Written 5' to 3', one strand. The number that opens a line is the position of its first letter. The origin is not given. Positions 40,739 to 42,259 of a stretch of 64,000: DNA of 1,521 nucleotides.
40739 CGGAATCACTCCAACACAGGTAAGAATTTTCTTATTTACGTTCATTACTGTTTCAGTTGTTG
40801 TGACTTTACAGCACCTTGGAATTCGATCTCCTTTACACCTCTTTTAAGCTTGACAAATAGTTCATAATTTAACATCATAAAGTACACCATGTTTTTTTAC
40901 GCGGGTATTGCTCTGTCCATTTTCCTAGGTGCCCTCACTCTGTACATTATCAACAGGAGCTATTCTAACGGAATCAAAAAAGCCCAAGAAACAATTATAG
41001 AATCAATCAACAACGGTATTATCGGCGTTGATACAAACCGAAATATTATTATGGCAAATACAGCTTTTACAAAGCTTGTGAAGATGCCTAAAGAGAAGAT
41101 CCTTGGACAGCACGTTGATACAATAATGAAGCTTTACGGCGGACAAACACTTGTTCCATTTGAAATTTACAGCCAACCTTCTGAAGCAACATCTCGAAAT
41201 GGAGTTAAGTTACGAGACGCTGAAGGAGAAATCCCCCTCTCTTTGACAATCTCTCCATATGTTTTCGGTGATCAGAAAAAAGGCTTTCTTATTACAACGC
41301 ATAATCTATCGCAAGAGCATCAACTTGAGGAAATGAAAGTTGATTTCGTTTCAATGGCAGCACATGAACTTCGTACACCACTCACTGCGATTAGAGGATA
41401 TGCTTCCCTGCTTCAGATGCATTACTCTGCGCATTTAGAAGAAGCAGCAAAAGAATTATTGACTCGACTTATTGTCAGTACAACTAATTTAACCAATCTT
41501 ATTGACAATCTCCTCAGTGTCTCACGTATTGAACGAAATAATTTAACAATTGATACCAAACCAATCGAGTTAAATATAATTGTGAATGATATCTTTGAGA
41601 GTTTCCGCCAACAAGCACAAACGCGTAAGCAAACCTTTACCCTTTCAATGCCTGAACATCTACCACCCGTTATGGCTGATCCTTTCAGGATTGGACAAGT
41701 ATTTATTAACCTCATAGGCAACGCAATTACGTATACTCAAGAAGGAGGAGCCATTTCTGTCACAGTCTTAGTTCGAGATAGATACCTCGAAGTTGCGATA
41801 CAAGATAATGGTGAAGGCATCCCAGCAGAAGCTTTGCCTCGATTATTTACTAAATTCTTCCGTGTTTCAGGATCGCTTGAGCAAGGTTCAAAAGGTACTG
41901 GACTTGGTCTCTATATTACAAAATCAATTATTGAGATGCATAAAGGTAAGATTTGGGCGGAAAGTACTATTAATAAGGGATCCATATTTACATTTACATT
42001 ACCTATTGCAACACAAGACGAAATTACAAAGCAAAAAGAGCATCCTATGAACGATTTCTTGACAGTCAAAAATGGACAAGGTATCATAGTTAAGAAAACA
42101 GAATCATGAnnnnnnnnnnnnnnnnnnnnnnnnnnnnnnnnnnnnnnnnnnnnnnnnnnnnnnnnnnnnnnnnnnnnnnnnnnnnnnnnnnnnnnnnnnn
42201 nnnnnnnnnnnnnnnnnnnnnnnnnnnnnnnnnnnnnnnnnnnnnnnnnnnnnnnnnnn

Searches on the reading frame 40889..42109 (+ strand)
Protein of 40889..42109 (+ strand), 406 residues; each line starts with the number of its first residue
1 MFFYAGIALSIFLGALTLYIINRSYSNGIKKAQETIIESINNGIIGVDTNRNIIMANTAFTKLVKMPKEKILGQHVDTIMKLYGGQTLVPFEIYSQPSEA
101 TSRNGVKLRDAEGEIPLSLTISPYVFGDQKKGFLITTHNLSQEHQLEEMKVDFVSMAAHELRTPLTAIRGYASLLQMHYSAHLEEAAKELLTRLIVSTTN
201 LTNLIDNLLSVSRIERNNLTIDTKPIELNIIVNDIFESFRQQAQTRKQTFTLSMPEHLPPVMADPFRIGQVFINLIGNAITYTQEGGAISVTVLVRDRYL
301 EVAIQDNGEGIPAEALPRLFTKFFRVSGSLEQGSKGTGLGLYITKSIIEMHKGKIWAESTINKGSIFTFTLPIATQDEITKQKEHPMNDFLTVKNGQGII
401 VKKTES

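Call 23: search_protein_families(library=pfam, proteins=[window:40889-42109:+], max_evalue=0.001)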
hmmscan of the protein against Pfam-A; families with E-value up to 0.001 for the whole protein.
window:40889-42109:+ (406 aa): 6 families
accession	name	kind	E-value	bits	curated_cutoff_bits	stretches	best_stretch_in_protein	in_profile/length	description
PF02518.31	HATPase_c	-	5.7e-30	104.4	26.4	1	264-374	2-110/111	Histidine kinase-, DNA gyrase B-, and HSP90-like ATPase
PF00512.31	HisKA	-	1.4e-17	63.9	26.9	1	150-216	2-65/66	His Kinase A (phospho-acceptor) domain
PF00989.32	PAS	-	5.4e-06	26.8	22.6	1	34-135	4-108/113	PAS fold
PF13426.13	PAS_9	-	7.5e-06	26.6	27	1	42-141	2-102/103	PAS domain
PF12860.13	PAS_7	-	0.00045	20.8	27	0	37-82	1-47/115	PAS fold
PF13581.12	HATPase_c_2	-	0.00058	20.3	27.4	0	277-348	41-109/127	Histidine kinase-like ATPase domain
